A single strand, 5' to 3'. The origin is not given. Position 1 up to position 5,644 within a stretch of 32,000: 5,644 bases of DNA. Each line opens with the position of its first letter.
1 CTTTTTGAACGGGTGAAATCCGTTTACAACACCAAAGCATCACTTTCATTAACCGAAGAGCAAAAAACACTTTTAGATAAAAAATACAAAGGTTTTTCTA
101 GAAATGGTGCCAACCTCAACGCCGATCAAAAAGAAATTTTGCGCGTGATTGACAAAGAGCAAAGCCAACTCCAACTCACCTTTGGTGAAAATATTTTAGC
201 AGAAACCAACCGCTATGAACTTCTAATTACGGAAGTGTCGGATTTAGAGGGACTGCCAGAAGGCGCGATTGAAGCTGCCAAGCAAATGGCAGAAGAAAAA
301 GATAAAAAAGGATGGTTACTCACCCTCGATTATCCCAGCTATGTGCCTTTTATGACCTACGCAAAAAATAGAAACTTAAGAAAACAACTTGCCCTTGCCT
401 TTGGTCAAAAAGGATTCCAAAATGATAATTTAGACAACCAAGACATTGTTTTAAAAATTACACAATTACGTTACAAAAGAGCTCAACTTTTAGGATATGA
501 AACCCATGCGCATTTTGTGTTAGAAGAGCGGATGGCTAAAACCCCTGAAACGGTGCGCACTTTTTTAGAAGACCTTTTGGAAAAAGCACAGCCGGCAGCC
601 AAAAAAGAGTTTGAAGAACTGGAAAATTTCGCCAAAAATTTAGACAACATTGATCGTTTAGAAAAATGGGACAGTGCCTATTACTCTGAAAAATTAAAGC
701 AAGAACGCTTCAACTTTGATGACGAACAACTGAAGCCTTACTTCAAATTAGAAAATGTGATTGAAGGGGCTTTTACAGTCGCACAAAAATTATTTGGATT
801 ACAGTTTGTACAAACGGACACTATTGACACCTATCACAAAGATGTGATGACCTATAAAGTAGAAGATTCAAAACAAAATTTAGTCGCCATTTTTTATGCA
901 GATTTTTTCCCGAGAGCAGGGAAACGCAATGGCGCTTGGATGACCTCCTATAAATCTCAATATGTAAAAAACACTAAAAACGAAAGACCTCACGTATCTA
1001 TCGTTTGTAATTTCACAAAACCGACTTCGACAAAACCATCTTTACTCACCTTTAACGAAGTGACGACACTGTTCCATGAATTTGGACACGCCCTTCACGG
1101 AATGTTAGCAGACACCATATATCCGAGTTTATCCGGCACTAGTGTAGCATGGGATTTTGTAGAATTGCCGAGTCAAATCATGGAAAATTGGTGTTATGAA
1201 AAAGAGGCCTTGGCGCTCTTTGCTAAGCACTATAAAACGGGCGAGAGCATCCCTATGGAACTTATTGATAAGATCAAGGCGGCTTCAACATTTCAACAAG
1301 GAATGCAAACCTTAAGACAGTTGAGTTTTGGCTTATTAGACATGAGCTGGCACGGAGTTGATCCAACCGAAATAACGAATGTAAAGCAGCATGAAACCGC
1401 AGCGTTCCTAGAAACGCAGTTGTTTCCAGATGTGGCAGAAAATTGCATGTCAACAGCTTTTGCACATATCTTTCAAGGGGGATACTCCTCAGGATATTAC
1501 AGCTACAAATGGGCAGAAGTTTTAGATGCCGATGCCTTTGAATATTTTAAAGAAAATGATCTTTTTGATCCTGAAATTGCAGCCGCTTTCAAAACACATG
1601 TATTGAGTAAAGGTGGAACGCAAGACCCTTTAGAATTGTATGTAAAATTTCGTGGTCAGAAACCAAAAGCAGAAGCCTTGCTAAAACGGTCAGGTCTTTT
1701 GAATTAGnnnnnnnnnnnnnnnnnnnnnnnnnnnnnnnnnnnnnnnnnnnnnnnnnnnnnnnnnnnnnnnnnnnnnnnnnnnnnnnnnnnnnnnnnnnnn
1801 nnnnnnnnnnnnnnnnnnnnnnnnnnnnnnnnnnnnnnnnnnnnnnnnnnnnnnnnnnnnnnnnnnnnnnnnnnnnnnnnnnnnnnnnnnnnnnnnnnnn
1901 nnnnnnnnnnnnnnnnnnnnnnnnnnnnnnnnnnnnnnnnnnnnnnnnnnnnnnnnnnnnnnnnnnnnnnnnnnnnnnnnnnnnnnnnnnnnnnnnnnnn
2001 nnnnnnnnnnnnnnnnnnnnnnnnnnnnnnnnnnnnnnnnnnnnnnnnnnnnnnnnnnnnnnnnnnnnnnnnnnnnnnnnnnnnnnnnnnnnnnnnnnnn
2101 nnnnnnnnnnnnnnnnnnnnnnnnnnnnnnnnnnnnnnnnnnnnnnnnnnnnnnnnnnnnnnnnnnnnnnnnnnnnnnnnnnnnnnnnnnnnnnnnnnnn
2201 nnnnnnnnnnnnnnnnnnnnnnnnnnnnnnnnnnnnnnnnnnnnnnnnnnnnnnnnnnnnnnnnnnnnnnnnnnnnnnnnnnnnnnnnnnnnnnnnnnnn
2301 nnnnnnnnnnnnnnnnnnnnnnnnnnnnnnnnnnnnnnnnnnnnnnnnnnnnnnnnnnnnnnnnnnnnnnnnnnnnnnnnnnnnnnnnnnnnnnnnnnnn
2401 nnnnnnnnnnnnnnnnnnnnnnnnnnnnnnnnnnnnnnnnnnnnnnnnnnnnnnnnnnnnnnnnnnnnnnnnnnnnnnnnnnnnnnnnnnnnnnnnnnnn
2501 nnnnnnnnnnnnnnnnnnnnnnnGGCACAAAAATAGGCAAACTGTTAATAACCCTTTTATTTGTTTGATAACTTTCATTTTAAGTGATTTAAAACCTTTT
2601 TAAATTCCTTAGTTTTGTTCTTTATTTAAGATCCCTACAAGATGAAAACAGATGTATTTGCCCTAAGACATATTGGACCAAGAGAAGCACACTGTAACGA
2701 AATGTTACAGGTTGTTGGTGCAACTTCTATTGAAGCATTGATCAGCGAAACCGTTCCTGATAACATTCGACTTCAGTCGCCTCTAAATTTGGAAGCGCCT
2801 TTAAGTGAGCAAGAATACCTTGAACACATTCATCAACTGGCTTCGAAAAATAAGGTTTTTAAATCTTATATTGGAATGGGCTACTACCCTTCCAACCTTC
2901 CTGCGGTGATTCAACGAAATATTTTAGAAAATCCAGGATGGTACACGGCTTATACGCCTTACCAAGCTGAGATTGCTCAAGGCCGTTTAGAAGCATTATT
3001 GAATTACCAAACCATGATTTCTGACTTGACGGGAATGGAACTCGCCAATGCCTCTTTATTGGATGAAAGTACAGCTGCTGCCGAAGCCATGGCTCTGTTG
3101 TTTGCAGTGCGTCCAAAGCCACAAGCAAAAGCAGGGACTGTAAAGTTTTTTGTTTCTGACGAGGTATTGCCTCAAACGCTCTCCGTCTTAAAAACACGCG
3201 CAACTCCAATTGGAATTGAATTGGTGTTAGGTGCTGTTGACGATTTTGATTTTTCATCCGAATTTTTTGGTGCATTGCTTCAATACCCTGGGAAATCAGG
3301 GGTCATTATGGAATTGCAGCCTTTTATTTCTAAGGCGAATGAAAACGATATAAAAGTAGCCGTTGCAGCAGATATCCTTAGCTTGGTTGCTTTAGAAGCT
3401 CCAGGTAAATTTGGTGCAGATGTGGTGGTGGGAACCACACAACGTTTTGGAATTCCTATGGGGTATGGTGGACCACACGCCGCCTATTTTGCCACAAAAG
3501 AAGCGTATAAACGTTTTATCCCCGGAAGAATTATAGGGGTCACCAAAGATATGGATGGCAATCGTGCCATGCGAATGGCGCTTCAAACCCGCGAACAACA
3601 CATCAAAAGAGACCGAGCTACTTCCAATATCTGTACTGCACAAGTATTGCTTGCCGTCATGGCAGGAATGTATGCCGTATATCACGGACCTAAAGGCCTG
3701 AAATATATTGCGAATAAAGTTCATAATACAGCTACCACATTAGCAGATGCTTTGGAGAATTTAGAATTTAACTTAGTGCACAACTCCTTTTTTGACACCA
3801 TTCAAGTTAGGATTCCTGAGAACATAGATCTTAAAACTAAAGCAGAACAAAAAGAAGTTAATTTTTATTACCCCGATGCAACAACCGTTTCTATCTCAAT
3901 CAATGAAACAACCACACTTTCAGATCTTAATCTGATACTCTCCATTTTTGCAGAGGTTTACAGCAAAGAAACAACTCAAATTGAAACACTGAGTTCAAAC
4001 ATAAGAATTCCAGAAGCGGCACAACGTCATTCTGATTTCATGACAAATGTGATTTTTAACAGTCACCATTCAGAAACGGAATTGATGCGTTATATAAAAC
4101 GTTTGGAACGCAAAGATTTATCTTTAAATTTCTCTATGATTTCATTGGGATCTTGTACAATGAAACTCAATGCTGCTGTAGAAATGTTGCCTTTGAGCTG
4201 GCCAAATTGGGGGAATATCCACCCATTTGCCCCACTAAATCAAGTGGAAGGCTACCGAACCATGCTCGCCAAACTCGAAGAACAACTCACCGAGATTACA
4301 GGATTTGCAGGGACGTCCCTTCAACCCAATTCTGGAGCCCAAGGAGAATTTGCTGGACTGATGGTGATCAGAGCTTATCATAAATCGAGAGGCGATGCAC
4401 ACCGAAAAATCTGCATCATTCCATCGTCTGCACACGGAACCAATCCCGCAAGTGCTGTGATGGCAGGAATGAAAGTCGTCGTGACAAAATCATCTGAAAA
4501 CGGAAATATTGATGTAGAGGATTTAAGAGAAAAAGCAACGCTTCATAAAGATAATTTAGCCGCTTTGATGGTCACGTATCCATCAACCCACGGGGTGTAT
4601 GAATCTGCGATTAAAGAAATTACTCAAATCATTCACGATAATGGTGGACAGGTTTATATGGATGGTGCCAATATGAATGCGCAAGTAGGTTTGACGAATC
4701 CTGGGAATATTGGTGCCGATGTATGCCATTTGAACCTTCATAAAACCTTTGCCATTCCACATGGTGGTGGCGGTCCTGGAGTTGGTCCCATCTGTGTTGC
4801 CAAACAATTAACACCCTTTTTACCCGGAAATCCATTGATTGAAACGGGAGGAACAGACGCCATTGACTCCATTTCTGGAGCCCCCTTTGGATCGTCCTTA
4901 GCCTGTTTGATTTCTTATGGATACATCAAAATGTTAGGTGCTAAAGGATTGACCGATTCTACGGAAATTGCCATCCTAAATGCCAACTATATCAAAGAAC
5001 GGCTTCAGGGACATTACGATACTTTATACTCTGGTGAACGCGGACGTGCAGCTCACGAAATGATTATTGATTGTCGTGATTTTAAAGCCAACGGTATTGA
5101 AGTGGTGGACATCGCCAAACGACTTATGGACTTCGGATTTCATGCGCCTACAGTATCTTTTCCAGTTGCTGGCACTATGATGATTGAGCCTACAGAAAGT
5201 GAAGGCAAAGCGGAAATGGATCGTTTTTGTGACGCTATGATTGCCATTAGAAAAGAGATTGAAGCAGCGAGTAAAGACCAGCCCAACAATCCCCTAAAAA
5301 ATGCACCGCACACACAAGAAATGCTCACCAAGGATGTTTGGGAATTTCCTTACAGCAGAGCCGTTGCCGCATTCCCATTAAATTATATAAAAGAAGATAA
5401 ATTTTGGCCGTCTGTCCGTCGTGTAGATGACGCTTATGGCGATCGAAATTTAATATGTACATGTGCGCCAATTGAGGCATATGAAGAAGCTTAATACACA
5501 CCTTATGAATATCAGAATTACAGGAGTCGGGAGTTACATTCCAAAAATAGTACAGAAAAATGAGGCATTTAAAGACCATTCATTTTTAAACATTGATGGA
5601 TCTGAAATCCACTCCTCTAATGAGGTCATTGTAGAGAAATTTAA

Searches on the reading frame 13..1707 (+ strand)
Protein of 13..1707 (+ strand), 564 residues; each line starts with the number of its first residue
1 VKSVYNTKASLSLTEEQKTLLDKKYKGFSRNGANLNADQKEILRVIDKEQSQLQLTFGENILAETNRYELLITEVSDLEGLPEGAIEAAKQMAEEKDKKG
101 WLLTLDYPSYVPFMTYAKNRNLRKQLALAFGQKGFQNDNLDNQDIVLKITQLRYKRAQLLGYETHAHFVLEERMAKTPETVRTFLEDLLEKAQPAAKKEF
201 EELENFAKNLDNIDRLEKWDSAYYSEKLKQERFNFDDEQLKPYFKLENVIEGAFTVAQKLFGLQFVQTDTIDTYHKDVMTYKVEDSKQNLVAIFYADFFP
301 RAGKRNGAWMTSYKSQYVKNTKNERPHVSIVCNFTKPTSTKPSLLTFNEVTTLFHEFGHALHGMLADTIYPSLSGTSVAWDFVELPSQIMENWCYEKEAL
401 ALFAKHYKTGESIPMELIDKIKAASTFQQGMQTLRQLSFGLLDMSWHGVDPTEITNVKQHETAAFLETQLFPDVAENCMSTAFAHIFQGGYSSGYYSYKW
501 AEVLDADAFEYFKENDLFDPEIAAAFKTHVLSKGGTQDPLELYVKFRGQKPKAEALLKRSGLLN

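Call 25: search_protein_families(library=pfam, proteins=[window:13-1707:+], max_evalue=0.001)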
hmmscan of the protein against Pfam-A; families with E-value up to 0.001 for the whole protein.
window:13-1707:+ (564 aa): 1 family
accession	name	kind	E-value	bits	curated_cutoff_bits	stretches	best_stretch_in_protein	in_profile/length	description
PF01432.26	Peptidase_M3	-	1.3e-142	476.8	27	1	113-561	1-456/457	Peptidase family M3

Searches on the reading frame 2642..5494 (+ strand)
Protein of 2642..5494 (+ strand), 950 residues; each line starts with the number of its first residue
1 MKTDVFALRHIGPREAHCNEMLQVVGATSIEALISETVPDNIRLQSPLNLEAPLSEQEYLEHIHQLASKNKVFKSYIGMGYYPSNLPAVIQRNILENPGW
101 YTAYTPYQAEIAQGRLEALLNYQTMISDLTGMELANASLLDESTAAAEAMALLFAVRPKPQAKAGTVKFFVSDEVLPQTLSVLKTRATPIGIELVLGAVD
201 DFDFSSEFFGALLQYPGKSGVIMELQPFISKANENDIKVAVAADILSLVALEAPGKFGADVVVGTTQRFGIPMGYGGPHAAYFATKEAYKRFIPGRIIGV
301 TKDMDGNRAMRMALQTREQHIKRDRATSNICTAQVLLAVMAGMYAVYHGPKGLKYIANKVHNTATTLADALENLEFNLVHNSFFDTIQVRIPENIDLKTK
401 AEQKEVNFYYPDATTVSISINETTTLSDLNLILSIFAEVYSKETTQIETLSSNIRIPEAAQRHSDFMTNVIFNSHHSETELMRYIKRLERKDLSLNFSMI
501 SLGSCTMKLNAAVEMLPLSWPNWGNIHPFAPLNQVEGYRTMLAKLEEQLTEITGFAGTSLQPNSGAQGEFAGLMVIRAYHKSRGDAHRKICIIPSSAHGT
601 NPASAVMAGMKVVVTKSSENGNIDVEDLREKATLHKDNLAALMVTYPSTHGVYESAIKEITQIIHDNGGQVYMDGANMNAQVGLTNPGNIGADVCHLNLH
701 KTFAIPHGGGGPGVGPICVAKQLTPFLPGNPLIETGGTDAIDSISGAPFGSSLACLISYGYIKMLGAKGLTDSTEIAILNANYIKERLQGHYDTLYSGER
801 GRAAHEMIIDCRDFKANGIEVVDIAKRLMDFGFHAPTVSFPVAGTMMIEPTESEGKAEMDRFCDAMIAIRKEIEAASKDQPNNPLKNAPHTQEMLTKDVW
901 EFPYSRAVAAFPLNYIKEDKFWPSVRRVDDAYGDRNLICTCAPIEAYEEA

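Call 25: search_protein_families(library=pfam, proteins=[window:2642-5494:+], max_evalue=0.001)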
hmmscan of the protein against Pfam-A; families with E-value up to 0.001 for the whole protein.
window:2642-5494:+ (950 aa): 4 families
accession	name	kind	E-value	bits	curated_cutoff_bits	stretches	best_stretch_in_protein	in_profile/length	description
PF02347.22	GDC-P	-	1.6e-190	634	26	2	9-436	2-429/429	Glycine cleavage system P-protein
PF21478.3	GcvP2_C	-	3.3e-54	182.4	27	1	773-890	1-122/122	Glycine dehydrogenase, C-terminal domain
PF01212.27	Beta_elim_lyase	-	5e-07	29.8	27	1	540-677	32-171/288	Beta-eliminating lyase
PF00266.25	Aminotran_5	-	1.1e-06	28.4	21.5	1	574-727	76-221/371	Aminotransferase class-V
